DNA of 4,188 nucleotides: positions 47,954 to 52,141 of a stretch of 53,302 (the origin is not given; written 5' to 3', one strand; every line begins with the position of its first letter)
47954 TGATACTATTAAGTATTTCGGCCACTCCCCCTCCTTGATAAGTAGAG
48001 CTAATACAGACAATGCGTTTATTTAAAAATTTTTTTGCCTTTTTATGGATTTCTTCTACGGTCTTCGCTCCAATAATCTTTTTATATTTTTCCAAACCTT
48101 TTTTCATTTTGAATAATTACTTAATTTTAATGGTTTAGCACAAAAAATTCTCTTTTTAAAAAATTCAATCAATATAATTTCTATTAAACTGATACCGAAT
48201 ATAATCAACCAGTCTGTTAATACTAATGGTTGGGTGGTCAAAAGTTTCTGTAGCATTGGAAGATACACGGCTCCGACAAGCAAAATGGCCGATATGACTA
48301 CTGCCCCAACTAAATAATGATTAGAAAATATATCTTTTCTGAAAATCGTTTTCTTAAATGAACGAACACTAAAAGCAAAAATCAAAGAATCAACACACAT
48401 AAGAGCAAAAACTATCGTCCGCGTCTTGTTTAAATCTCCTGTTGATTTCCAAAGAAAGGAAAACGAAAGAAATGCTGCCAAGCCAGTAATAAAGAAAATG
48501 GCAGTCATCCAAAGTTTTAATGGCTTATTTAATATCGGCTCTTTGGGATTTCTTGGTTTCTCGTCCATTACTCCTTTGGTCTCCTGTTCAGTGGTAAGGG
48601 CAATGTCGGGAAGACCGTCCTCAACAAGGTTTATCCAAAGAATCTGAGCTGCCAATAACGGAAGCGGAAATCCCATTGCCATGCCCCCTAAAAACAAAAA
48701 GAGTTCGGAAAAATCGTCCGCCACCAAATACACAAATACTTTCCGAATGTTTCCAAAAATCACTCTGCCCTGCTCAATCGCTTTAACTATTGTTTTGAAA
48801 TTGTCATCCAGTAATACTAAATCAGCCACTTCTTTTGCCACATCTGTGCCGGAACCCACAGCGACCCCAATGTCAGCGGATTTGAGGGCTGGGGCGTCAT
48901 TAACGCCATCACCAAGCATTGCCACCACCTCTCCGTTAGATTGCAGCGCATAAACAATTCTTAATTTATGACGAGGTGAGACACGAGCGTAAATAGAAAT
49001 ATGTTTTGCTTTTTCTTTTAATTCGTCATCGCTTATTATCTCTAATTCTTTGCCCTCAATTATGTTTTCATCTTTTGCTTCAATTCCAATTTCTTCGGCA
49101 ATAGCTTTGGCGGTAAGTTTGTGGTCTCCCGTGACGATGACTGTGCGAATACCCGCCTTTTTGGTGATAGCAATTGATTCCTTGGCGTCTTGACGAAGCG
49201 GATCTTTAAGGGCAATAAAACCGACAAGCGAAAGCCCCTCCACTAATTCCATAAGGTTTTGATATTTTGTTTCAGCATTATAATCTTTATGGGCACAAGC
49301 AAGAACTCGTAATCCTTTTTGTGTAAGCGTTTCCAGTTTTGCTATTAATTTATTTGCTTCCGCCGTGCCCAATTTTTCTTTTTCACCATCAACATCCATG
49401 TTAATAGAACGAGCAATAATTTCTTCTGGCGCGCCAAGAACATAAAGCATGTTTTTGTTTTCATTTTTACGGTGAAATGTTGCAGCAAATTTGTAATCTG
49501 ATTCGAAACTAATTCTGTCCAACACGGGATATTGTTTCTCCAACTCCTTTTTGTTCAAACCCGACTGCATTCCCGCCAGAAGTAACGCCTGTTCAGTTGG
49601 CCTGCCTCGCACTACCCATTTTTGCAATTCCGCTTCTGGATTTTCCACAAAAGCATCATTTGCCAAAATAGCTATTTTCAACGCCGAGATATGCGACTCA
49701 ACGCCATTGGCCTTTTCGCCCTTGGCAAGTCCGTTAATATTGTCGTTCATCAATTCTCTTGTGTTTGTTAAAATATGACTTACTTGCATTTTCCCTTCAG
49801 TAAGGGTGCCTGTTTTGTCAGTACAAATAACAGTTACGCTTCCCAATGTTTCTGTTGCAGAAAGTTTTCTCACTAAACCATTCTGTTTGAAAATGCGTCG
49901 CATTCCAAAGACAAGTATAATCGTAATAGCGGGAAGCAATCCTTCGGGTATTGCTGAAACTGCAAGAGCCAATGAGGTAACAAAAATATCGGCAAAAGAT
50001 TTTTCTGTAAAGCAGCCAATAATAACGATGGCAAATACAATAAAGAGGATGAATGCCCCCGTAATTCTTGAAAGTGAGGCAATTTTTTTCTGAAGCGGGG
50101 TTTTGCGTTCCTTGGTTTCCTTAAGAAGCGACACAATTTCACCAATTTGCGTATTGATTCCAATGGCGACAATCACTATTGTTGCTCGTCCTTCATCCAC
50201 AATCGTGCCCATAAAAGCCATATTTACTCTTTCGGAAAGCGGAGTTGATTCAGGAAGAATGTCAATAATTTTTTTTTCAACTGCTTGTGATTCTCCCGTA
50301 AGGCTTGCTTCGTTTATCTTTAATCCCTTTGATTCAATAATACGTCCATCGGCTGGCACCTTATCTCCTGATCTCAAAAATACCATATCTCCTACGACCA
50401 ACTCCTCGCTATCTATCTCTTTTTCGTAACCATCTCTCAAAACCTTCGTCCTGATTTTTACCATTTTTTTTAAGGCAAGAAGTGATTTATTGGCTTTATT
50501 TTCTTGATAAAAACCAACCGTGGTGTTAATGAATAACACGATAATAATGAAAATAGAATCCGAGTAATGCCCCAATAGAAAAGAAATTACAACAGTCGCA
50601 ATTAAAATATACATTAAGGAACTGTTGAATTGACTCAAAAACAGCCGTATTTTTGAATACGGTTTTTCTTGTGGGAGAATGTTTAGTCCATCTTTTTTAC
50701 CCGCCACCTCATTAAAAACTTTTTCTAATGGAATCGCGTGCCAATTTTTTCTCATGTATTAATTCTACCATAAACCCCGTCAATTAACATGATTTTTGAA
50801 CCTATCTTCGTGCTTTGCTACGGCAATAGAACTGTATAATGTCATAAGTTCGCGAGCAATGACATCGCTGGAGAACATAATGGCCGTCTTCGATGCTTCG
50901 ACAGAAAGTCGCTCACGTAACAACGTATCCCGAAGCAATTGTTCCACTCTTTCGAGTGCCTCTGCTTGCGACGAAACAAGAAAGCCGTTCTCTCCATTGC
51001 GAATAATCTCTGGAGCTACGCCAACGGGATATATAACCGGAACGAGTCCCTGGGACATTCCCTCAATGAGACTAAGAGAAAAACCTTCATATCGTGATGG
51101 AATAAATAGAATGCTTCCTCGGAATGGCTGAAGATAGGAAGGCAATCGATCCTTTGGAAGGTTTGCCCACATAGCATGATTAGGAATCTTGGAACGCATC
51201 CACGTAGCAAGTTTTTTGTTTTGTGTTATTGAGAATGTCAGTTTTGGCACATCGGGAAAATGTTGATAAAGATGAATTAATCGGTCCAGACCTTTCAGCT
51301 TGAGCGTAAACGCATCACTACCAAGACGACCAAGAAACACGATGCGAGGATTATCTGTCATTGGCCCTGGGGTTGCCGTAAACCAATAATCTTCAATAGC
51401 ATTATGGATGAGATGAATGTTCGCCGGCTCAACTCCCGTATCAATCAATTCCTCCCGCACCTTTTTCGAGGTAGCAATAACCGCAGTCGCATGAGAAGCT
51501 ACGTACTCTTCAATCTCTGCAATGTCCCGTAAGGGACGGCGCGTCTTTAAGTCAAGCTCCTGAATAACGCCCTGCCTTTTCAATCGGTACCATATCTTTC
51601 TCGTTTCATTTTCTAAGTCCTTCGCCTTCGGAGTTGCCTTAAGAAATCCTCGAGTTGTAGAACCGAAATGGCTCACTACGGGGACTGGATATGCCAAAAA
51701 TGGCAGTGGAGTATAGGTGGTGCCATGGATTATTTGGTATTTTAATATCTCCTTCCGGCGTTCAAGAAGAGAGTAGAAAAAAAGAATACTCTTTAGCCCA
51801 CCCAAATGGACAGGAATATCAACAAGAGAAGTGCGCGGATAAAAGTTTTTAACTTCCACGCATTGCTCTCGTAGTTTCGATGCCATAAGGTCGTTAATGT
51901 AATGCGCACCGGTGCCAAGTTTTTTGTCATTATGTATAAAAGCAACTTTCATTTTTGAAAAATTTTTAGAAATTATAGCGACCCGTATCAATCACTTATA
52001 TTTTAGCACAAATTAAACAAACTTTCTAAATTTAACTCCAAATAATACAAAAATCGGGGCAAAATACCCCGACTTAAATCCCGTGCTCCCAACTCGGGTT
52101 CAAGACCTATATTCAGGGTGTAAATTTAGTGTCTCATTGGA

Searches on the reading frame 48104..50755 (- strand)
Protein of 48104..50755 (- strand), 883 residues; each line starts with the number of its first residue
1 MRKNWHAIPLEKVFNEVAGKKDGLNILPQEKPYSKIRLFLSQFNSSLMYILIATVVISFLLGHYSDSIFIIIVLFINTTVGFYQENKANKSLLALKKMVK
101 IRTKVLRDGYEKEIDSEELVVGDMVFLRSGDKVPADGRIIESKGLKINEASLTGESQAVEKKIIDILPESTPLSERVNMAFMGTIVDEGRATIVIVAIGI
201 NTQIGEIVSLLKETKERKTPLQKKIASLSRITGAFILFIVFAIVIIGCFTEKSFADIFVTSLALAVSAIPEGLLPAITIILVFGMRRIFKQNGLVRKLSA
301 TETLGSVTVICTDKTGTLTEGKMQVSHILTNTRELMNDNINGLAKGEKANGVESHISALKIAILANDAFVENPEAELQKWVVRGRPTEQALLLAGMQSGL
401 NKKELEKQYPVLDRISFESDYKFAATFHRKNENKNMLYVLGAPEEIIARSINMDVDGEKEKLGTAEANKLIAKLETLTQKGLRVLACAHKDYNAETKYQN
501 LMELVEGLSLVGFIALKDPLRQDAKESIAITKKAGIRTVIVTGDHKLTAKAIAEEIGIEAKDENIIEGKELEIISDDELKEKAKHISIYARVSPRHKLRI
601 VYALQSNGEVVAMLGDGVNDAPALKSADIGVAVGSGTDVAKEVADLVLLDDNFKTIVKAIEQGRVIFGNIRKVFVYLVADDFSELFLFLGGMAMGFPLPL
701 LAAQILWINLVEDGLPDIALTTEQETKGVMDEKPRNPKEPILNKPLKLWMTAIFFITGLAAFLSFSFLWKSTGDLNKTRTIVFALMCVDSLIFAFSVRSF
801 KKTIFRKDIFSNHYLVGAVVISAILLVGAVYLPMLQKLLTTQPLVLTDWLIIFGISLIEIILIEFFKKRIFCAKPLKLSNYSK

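Call 40: search_protein_families(library=pfam, proteins=[window:48104-50755:-])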
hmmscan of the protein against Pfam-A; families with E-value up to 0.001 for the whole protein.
window:48104-50755:- (883 aa): 7 families
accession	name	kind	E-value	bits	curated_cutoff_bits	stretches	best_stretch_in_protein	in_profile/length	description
PF00122.25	E1-E2_ATPase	-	4e-52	176.8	28.1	1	98-290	2-180/181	E1-E2 ATPase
PF00689.26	Cation_ATPase_C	-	1.4e-42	145.9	27.3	1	697-868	1-174/175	Cation transporting ATPase, C-terminus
PF00702.32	Hydrolase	-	2e-21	77.7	26.4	1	308-628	2-191/191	haloacid dehalogenase-like hydrolase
PF13246.12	Cation_ATPase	-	7.9e-16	58.3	21.7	1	363-450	1-88/91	Cation transport ATPase (P-type)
PF08282.18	Hydrolase_3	-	8.6e-09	35.9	20.9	1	604-660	199-255/255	haloacid dehalogenase-like hydrolase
PF00690.31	Cation_ATPase_N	-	1.7e-07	31.2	20.4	1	20-58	31-69/69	Cation transporter/ATPase, N-terminus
PF12710.13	HAD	-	4.6e-05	24.4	27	1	520-625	86-189/189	haloacid dehalogenase-like hydrolase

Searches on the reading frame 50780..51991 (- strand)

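Call 40: search_protein_families(library=pfam, proteins=[window:50780-51991:-])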
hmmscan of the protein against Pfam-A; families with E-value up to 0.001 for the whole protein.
window:50780-51991:- (403 aa): 4 families
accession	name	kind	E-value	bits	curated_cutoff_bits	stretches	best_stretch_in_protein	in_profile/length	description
PF00534.26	Glycos_transf_1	-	3.7e-17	62.8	26.4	1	215-367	16-170/172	Glycosyl transferases group 1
PF13692.12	Glyco_trans_1_4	-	3.6e-13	50.4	27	1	215-355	2-142/142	Glycosyl transferases group 1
PF13439.12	Glyco_transf_4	-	1.4e-10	41.9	28.5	1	53-200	42-167/170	Glycosyltransferase Family 4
PF13579.12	Glyco_trans_4_4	-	1.5e-06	29.1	29.7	1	149-197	111-157/158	Glycosyl transferase 4-like domain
